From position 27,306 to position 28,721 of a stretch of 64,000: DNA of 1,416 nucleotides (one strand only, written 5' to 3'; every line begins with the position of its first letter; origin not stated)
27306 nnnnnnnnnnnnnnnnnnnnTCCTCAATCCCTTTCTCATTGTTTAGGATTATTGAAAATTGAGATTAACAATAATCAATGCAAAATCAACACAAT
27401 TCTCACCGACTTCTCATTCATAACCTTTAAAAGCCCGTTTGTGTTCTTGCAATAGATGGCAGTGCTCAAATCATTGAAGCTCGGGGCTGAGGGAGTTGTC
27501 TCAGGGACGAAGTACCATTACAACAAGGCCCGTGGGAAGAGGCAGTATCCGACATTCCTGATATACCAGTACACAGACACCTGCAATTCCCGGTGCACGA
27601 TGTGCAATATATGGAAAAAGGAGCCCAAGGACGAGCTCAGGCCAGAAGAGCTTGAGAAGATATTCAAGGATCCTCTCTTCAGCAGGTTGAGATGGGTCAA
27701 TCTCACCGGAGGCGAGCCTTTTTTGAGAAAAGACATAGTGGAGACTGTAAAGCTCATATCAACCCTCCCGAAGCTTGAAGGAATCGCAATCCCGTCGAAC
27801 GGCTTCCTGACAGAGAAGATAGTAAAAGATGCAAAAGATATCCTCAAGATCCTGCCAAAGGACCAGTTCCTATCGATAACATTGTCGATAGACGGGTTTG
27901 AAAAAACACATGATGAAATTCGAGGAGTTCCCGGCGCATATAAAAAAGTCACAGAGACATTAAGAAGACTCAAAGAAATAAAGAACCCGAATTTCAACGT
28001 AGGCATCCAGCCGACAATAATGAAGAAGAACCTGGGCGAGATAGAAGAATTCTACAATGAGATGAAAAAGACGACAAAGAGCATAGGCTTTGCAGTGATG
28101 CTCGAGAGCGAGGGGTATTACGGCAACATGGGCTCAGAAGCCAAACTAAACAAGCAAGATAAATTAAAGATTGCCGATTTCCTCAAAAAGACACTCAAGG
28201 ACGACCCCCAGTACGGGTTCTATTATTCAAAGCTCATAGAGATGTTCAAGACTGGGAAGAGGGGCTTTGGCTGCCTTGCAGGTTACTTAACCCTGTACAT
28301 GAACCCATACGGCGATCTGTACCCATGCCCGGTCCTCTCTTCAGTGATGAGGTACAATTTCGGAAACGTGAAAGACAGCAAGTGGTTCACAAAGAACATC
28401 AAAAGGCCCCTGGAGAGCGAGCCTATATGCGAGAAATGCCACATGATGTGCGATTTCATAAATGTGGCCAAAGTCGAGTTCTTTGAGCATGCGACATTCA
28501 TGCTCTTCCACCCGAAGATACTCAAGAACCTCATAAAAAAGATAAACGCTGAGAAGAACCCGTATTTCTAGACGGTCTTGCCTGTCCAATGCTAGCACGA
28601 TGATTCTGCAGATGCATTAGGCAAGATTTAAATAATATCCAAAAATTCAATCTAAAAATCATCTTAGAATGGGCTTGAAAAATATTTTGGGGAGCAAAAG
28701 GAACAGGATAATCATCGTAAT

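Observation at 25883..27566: Roughly 165-bp direct duplication of the radical SAM promoter and first 35 codons brackets a low-GC two-gene cassette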

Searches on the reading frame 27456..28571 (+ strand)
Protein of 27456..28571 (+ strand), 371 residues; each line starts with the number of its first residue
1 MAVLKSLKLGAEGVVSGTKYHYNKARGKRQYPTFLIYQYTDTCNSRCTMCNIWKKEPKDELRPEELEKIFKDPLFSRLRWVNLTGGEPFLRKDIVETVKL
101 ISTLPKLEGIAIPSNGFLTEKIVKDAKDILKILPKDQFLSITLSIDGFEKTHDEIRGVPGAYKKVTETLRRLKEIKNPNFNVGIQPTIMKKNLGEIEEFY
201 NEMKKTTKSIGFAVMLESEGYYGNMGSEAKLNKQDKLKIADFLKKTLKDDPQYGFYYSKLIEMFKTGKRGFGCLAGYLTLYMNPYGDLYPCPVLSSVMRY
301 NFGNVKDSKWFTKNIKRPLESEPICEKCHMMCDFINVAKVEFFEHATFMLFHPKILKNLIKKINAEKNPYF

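Call 6: search_protein_families(library=pfam, proteins=[window:27456-28571:+], max_evalue=0.01)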
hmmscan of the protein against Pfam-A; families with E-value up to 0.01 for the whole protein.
window:27456-28571:+ (371 aa): 3 families
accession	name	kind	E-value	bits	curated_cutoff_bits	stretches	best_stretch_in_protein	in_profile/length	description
PF04055.27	Radical_SAM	-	3.6e-19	70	29.5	1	38-201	2-164/166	Radical SAM superfamily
PF13353.11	Fer4_12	-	2.5e-05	25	22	1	39-132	11-108/137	4Fe-4S single cluster domain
PF13186.11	SPASM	-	7.4e-05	23.4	21.5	1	273-328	1-66/67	Iron-sulfur cluster-binding domain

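Call 7: search_protein_families(library=ncbifam, proteins=[window:27456-28571:+], max_evalue=0.01)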
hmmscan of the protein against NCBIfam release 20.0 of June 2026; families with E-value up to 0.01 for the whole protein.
window:27456-28571:+ (371 aa): 64 families (the best 25 are shown)
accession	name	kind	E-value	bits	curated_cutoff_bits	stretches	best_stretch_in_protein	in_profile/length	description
TIGR03961.1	rSAM_PTO1314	hypoth_equivalog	3.2e-21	76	306.05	1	20-363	10-329/332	PTO1314 family radical SAM protein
NF050035.1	rSAM_WgK_link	exception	1e-17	64.2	650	1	28-195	4-163/367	radical SAM/SPASM peptide maturase WgkB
TIGR03962.1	mycofact_rSAM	equivalog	1.8e-17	63.6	265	1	31-313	10-280/339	mycofactocin radical SAM maturase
TIGR03470.1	HpnH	equivalog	2.1e-17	63.1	225.05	1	22-337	17-314/318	adenosyl-hopene transferase HpnH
TIGR04054.1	rSAM_NirJ1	equivalog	4e-17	61.9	650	1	33-207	36-201/387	putative heme d1 biosynthesis radical SAM protein NirJ1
TIGR02666.1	moaA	equivalog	4.1e-17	62.2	284.05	1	40-217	17-194/336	GTP 3',8-cyclase MoaA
NF047865.1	rSAM_PapB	equivalog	1.7e-16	60.4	340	1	36-309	6-283/330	PapB family radical SAM/SPASM ranthipeptide maturase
NF033640.1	N_Twi_rSAM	subfamily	2.5e-16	59.7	170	1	29-243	107-337/398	twitch domain-containing radical SAM protein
TIGR04053.2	TIGR04053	equivalog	3.4e-16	59.4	395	1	30-207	5-177/366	TIGR04053 family radical SAM/SPASM domain-containing protein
TIGR04546.1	rSAM_ahbC_deAc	equivalog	4.7e-16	58.6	650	1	35-206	41-203/390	12,18-didecarboxysiroheme deacetylase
TIGR04545.1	rSAM_ahbD_hemeb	equivalog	1.2e-15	57.8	500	1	37-205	4-164/339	heme b synthase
TIGR03977.1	rSAM_pair_HxsC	equivalog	1.9e-15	56.5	267.9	1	39-220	31-209/292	His-Xaa-Ser system radical SAM maturase HxsC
TIGR04055.1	rSAM_NirJ2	equivalog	4.5e-15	56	500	1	37-334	4-296/326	putative heme d1 biosynthesis radical SAM protein NirJ2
TIGR04051.1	rSAM_NirJ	equivalog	1e-14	54.3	515.45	1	35-205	4-165/354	heme d1 biosynthesis radical SAM protein NirJ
TIGR04403.1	rSAM_skfB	equivalog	1.3e-14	53.8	300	1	34-295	105-352/402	sporulation killing factor system radical SAM maturase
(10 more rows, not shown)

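Call 10: find_encoding_contigs(protein=window:27456-28571:+, flank=10000, max_places=10)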
Protein window:27456-28571:+ (371 aa): 1 contig read that carries it; 1 place shown.
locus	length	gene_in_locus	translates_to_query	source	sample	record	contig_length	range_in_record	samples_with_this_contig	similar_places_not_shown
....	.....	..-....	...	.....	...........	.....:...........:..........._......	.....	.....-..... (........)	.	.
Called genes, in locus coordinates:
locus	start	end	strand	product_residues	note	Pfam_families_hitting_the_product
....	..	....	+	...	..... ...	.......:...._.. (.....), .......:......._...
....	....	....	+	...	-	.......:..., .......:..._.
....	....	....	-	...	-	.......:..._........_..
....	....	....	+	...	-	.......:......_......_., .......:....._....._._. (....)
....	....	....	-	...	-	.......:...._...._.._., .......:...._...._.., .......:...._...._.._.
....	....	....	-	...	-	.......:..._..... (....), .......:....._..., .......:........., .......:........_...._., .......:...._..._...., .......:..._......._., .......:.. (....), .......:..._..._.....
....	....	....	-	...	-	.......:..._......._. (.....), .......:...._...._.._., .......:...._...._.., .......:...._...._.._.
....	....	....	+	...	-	-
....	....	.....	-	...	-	-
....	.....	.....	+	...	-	-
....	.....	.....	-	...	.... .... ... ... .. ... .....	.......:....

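Call 14: find_homologous_proteins(query=window:27456-28571:+, max_evalue=1e-20)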
Query window:27456-28571:+ (371 aa): 461 proteins with E <= 1e-20 among 2569 candidates; the best 120 are listed.
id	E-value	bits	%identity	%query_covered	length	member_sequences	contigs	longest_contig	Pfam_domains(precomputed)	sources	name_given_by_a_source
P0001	6.2e-252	853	100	100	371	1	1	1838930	PF04055.28,PF13353.12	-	-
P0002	1.6e-165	569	68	100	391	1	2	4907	PF13186.12,PF04055.28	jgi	-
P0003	2.1e-158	545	65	99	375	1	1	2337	PF13186.12,PF04055.28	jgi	-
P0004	6.1e-156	537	65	99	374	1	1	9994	PF04055.28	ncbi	-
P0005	4.5e-155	534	63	100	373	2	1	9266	PF04055.28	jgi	-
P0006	5.9e-154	531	60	99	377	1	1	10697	PF13186.12,PF04055.28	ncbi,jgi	-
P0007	4.0e-152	525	61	99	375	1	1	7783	PF13186.12,PF04055.28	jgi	-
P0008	9.5e-152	523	61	99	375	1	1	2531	PF13186.12,PF04055.28,PF13353.12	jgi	jgi:MoaA/NifB/PqqE/SkfB family radical SAM enzyme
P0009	1.1e-149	517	61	100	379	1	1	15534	PF13186.12,PF04055.28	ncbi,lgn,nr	ncbi:radical SAM protein [Candidatus Woesearchaeota archaeon]|nr:radical SAM protein [Candidatus Woe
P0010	1.6e-148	513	62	99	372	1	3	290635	PF13186.12,PF04055.28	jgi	-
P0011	4.6e-147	508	60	99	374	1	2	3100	PF13186.12,PF04055.28,PF11946.14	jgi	-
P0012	5.7e-147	508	61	99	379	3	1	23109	PF13186.12,PF04055.28,PF13353.12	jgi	-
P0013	1.1e-146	507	60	100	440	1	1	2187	PF04055.28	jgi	jgi:radical SAM protein with 4Fe4S-binding SPASM domain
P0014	7.9e-145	501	59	100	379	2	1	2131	PF13186.12,PF04055.28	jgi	-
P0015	2.7e-144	499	60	100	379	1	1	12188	PF13186.12,PF04055.28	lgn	-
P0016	8.9e-144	497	58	100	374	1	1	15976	PF04055.28,PF13353.12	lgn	-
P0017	3.3e-143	495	61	100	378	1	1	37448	PF13186.12,PF04055.28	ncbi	ncbi:MAG: radical SAM protein [Nanobdellota archaeon]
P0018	4.9e-143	495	58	100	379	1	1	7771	PF04055.28,PF13353.12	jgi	jgi:radical SAM protein with 4Fe4S-binding SPASM domain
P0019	1.2e-141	490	59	96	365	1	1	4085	PF13186.12,PF04055.28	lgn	-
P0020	2.1e-141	489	59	99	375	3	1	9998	PF13186.12,PF04055.28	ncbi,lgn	ncbi:MAG: radical SAM protein [Candidatus Nanoarchaeia archaeon]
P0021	3.7e-136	472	56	100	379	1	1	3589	PF13186.12,PF04055.28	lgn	-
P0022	9.0e-136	471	57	99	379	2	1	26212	PF13186.12,PF04055.28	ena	-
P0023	9.5e-136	471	56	98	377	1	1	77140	PF13186.12,PF04055.28,PF13353.12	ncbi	-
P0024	3.4e-135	469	57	97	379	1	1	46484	PF13186.12,PF04055.28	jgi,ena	jgi:MoaA/NifB/PqqE/SkfB family radical SAM enzyme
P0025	1.2e-134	467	57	99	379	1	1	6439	PF13186.12,PF04055.28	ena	-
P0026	7.9e-132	458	55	96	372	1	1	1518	PF04055.28,PF13353.12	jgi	jgi:Fe-coproporphyrin III synthase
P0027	8.1e-132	458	55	97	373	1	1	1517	PF04055.28,PF13353.12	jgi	jgi:Fe-coproporphyrin III synthase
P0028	3.9e-129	449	53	97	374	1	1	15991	PF13186.12,PF04055.28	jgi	jgi:radical SAM protein with 4Fe4S-binding SPASM domain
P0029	2.3e-126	440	52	98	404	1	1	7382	PF13186.12,PF04055.28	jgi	jgi:Fe-coproporphyrin III synthase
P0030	2.9e-125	436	51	100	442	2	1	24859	PF13186.12,PF04055.28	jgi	jgi:radical SAM protein with 4Fe4S-binding SPASM domain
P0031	1.9e-124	434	51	100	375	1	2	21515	PF04055.28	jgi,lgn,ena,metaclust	metaclust:\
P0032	1.5e-122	427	50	99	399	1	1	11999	PF04055.28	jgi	jgi:Fe-coproporphyrin III synthase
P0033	1.6e-121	424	62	80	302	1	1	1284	PF13186.12,PF04055.28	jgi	jgi:MoaA/NifB/PqqE/SkfB family radical SAM enzyme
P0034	3.0e-121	423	51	99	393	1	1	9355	PF04055.28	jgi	jgi:MoaA/NifB/PqqE/SkfB family radical SAM enzyme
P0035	9.3e-121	421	52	100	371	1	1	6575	PF04055.28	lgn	-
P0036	2.4e-115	404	56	87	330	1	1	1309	PF13186.12,PF04055.28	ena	-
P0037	1.6e-111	391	50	96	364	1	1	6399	PF04055.28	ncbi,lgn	-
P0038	1.1e-104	368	61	76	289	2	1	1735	PF04055.28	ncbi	-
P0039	5.4e-92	327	43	97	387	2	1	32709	PF13186.12,PF04055.28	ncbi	-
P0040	1.5e-74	269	36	96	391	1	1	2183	PF13186.12,PF04055.28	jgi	jgi:radical SAM protein with 4Fe4S-binding SPASM domain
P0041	1.8e-74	269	38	95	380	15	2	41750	PF13186.12,PF04055.28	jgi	jgi:radical SAM protein with 4Fe4S-binding SPASM domain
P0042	6.7e-74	267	38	94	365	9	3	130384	PF13186.12,PF04055.28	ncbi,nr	ncbi:MAG TPA: radical SAM protein [Candidatus Sumerlaeota bacterium]|nr:radical SAM protein [Candida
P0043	2.2e-73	266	37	96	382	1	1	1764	PF13186.12,PF04055.28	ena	-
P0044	3.5e-73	265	39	98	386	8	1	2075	PF13186.12,PF04055.28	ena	-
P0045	3.5e-73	265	38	96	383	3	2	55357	PF13186.12,PF04055.28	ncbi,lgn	ncbi:MAG: radical SAM protein [Thermoplasmata archaeon]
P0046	1.5e-72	263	37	99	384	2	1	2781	PF13186.12,PF04055.28,PF13353.12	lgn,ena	-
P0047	5.8e-72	261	42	88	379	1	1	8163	PF04055.28,PF13353.12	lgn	-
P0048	1.4e-71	260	35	96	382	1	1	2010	PF13186.12,PF04055.28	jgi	-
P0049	1.3e-69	253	35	96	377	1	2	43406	PF13186.12,PF04055.28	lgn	-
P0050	1.5e-69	253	37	97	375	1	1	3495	PF13186.12,PF04055.28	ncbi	-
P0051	3.0e-68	249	37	96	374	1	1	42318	PF13186.12,PF04055.28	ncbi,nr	ncbi:radical SAM protein [Candidatus Sumerlaeota bacterium]|nr:radical SAM protein [Candidatus Sumer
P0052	8.4e-68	247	37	89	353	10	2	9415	PF13186.12,PF04055.28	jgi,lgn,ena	-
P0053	2.7e-67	245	36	95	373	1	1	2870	PF13186.12,PF04055.28,PF13353.12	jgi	-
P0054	8.2e-67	244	37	95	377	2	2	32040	PF13186.12,PF04055.28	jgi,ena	-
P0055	8.7e-66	241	36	95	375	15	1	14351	PF13186.12,PF04055.28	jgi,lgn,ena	-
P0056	1.1e-64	237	34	92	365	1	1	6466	PF13186.12,PF04055.28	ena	-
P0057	2.5e-64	236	35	97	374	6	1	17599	PF13186.12,PF04055.28,PF13353.12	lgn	-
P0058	2.5e-64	236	34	96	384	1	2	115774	PF13186.12,PF04055.28,PF13353.12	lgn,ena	-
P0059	1.8e-61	226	36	97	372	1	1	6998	PF13186.12,PF04055.28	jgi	jgi:MoaA/NifB/PqqE/SkfB family radical SAM enzyme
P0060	7.1e-61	224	36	85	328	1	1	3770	PF13186.12,PF04055.28,PF13353.12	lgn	-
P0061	5.4e-45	172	35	89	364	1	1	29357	PF13186.12,PF04055.28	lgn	-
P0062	9.1e-45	171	36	87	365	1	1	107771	PF13186.12,PF04055.28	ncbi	-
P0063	1.4e-44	171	35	75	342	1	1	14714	PF13186.12,PF04055.28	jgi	-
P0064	2.0e-43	167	35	81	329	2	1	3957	PF13186.12,PF04055.28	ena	-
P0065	3.5e-43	166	36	83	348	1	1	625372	PF13186.12,PF04055.28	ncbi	-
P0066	2.9e-42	163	36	76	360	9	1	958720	PF04055.28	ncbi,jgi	-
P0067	4.0e-40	156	33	74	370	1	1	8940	PF13186.12,PF04055.28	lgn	-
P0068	5.8e-40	156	34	87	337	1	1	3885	PF13186.12,PF04055.28,PF13353.12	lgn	-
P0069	6.1e-40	155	35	82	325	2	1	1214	PF13186.12,PF04055.28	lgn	-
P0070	8.0e-40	155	37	71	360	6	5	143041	PF13186.12,PF04055.28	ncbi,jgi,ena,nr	ncbi:MAG TPA: radical SAM protein [Candidatus Cloacimonadota bacterium]|nr:radical SAM protein [Cand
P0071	8.4e-40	155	36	81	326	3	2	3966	PF04055.28,PF13353.12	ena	-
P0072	2.4e-39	154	33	85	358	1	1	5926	PF13186.12,PF04055.28,PF13353.12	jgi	-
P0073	4.2e-39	153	35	77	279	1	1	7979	PF13186.12,PF04055.28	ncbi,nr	ncbi:MAG: radical SAM protein [Candidatus Gastranaerophilales bacterium]|nr:radical SAM protein [Can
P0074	7.4e-39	152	39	52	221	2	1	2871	PF04055.28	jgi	-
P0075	8.4e-39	152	35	81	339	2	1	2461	PF13186.12,PF04055.28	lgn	-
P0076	1.0e-38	151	38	72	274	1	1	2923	PF04055.28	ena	-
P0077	1.1e-38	151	34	90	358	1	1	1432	PF13186.12,PF04055.28,PF13353.12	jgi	-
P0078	1.6e-38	151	35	82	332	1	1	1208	PF13186.12,PF04055.28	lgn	-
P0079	2.3e-38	150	35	71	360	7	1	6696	PF04055.28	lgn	-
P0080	3.6e-38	150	35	77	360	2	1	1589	PF13186.12,PF04055.28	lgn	-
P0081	3.6e-38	150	31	75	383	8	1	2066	PF04055.28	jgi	-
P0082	3.8e-38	150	34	79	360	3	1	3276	PF13186.12,PF04055.28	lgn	-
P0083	5.6e-38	149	33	75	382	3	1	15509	PF13186.12,PF04055.28,PF13353.12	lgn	-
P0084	7.8e-38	149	35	76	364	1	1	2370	PF13186.12,PF04055.28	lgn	-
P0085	9.9e-38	148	32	85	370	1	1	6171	PF13186.12,PF04055.28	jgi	-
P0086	1.1e-37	148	36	86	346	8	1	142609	PF13186.12,PF04055.28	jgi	jgi:MoaA/NifB/PqqE/SkfB family radical SAM enzyme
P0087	1.3e-37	148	32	88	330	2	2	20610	PF13186.12,PF04055.28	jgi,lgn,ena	jgi:radical SAM protein with 4Fe4S-binding SPASM domain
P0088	1.4e-37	148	31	82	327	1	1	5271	PF13186.12,PF04055.28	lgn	-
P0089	1.6e-37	148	32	81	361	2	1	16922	PF13186.12,PF04055.28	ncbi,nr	ncbi:MAG: radical SAM protein [Spirochaetales bacterium]|nr:radical SAM protein [Spirochaetales bact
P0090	1.6e-37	148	35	75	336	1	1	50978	PF13186.12,PF04055.28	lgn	-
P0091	3.1e-37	147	31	81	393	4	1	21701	PF13186.12,PF04055.28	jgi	-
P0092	3.7e-37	146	34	74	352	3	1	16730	PF13186.12,PF04055.28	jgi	-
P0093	4.7e-37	146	30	86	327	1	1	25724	PF13186.12,PF04055.28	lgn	-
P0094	6.4e-37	146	37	71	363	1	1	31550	PF04055.28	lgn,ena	-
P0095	6.6e-37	146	35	74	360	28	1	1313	PF13186.12,PF04055.28,PF13353.12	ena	-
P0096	8.9e-37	145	31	79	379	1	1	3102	PF13186.12,PF04055.28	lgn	-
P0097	1.4e-36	144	36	68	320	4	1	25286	PF04055.28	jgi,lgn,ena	-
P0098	2.0e-36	144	31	82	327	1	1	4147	PF13186.12,PF04055.28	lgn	-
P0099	2.7e-36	144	33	81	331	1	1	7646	PF13186.12,PF04055.28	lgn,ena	-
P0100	3.0e-36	143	33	89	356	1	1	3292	PF13186.12,PF04055.28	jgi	jgi:MoaA/NifB/PqqE/SkfB family radical SAM enzyme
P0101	3.1e-36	143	31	81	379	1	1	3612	PF04055.28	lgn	-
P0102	4.1e-36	143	34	77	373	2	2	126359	PF13186.12,PF04055.28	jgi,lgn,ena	-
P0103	4.1e-36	143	33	78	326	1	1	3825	PF04055.28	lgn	-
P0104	4.5e-36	143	30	81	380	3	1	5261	PF13186.12,PF04055.28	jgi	jgi:MoaA/NifB/PqqE/SkfB family radical SAM enzyme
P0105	5.9e-36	142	31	83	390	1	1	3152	PF13186.12,PF04055.28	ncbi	-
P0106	6.0e-36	142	33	75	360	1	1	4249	PF13186.12,PF04055.28,PF13353.12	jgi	-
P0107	6.1e-36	142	34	79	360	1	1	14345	PF13186.12,PF04055.28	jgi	jgi:MoaA/NifB/PqqE/SkfB family radical SAM enzyme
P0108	7.1e-36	142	30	77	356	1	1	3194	PF13186.12,PF04055.28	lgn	-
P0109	7.2e-36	142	33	78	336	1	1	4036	PF04055.28,PF13353.12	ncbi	-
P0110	1.0e-35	142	35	77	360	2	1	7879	PF13186.12,PF04055.28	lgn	-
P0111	1.5e-35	141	34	71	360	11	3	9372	PF13186.12,PF04055.28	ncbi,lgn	ncbi:MAG: radical SAM protein [Candidatus Cloacimonadota bacterium]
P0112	1.6e-35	141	30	83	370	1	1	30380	PF13186.12,PF04055.28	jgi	jgi:MoaA/NifB/PqqE/SkfB family radical SAM enzyme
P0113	1.8e-35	141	34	77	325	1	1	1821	PF04055.28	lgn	-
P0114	1.9e-35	141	33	73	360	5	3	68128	PF13186.12,PF04055.28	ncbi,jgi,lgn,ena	-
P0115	2.3e-35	140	34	75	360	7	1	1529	PF13186.12,PF04055.28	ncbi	-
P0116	2.5e-35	140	32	82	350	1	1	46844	PF04055.28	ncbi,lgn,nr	ncbi:MAG: radical SAM protein [Candidatus Omnitrophica bacterium]|nr:radical SAM protein [Candidatus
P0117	2.6e-35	140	33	82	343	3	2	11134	PF04055.28,PF13353.12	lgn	-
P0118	2.9e-35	140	34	75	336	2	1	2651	PF13186.12,PF04055.28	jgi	jgi:MoaA/NifB/PqqE/SkfB family radical SAM enzyme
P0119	3.4e-35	140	32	79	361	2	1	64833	PF13186.12,PF04055.28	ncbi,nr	ncbi:MAG TPA: radical SAM protein [Desulfomonilaceae bacterium]|nr:radical SAM protein [Desulfomonil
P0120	3.5e-35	140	31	86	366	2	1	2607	PF13186.12,PF04055.28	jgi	jgi:MoaA/NifB/PqqE/SkfB family radical SAM enzyme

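Call 18: search_protein_families(library=padloc, proteins=[window:27456-28571:+], max_evalue=1)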
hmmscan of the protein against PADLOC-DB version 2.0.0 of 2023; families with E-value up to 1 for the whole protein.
window:27456-28571:+ (371 aa): 2 families
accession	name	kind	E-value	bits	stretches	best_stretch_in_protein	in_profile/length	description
PDLC02903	pVip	-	1.2e-12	45.9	1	37-205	4-163/257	Viperins not associated with kinases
PDLC02904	pVip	-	8.1e-10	36.7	1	37-195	7-156/262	Viperins associated with kinases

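Call 21: find_related_loci(query=window:27456-28571:+, collection=genome_contigs, flank=10000)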
Query window:27456-28571:+ (371 aa) in genome_contigs; peptide patterns used: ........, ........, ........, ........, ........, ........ (x = any residue, [..] = any of these).
369 stretches matched a pattern; 7 encode a relative of the query (tblastn E <= 1e-3); 7 distinct loci.
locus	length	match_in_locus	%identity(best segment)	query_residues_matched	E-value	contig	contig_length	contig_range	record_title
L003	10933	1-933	94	61-371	0e+0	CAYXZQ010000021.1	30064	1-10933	MAG TPA_asm: uncultured Methanosarcinales archaeon isolate SRP214966_co3_191 genome assembly, contig: NODE_1689_length_3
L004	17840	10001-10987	30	12-350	9e-41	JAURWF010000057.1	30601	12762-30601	MAG: bacterium isolate E10_concoct.bin.1_sub E10_k141_226231, whole genome shotgun sequence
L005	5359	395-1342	32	30-333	5e-39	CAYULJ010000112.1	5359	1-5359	MAG TPA_asm: uncultured Planctomycetia bacterium isolate SRP167671_co1_160 genome assembly, contig: NODE_18049_length_53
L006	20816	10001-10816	34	32-313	3e-38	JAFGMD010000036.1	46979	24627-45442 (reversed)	MAG: Candidatus Falkowbacteria bacterium isolate Zod_Metabat.442 k87_10904228, whole genome shotgun sequence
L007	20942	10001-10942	32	30-333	1e-36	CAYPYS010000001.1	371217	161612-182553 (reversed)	MAG TPA_asm: uncultured Planctomycetia bacterium isolate binchicken_co65_28 genome assembly, contig: NODE_8_length_37121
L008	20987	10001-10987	27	24-350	3e-23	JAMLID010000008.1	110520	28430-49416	MAG: Oligoflexia bacterium isolate ACE_NR_PROT1 ACE_NR_PROT1_8, whole genome shotgun sequence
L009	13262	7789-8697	33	40-333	3e-35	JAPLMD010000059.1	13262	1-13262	MAG: Candidatus Omnitrophota bacterium isolate LacPavin_0920_SED5_MAG_41_13 LacPavin_0920_SED5_scaffold_349152, whole ge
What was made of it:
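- The only related MAG contig also ends inside the gene's 5' part (call 21).
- Tried and rejected: The genome_contigs scan gave one close relative, truncated at codon 61 (call 21).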

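Call 28: find_related_loci(query=window:27456-28571:+, collection=metagenome_contigs, flank=10000)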
Query window:27456-28571:+ (371 aa) in metagenome_contigs; peptide patterns used: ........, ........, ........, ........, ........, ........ (x = any residue, [..] = any of these).
600 stretches matched a pattern (row limit reached: there are more); 13 encode a relative of the query (tblastn E <= 1e-3); 13 distinct loci.
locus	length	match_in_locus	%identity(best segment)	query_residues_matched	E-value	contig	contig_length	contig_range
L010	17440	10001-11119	61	5-371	8e-154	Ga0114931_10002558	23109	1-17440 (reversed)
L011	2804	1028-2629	32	28-361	9e-41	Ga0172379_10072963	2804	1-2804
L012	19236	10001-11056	29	23-364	8e-40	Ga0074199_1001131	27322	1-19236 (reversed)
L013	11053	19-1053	29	32-364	1e-39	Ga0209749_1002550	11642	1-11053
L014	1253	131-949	34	28-307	2e-39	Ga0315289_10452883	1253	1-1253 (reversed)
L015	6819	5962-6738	32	32-293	4e-33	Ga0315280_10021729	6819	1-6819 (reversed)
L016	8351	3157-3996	32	29-322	7e-33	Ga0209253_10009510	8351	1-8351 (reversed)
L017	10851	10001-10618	31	22-224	3e-29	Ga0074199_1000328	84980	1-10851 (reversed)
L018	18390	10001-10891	28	28-332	3e-29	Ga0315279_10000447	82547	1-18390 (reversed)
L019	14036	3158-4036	27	32-332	2e-26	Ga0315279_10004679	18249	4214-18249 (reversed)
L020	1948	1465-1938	33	32-199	5e-22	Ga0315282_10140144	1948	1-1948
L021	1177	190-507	38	30-136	3e-12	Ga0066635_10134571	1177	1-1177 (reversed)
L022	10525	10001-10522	27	21-201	2e-10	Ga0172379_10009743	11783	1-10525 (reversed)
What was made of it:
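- On Gene remnant from recombinational replacement in a variable glycan island: Nothing closer than 61-68% exists in the other collections (calls 14, 28).
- Tried and rejected: The metagenome_contigs scan gave nothing above 61% (call 28).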

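Call 42: find_encoding_contigs(protein=P0010, flank=8000, max_places=3)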
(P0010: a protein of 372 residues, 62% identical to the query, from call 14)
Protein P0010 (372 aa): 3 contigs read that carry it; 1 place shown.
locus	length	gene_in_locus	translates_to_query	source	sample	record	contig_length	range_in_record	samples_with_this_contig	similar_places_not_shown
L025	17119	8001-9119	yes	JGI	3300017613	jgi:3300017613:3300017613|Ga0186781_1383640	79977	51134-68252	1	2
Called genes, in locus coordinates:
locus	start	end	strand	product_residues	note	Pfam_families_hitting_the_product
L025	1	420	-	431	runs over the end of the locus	PF02310:B12-binding, PF04055:Radical_SAM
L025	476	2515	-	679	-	PF01488:Shikimate_DH (faint), PF02826:2-Hacid_dh_C (weak), PF03721:UDPG_MGDP_dh_N (faint), PF03807:F420_oxidored (faint), PF00107:ADH_zinc_N, PF02254:TrkA_N (faint), PF01408:GFO_IDH_MocA, PF22725:GFO_IDH_MocA_C3, +1 more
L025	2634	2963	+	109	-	-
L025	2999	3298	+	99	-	PF03144:GTP_EFTU_D2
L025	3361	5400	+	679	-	PF00092:VWA, PF13519:VWA_2, PF13768:VWA_3 (faint)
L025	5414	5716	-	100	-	-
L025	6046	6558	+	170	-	PF00710:Asparaginase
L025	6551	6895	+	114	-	PF13840:ACT_7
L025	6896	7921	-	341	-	PF00150:Cellulase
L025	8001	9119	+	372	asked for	PF04055:Radical_SAM, PF13186:SPASM (weak)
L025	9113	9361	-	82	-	-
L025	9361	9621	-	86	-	PF05899:Cupin_3, PF07883:Cupin_2 (weak)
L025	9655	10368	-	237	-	PF01978:TrmB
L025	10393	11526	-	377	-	PF00534:Glycos_transf_1, PF13692:Glyco_trans_1_4, PF13524:Glyco_trans_1_2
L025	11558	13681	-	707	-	PF00403:HMA, PF00122:E1-E2_ATPase, PF00702:Hydrolase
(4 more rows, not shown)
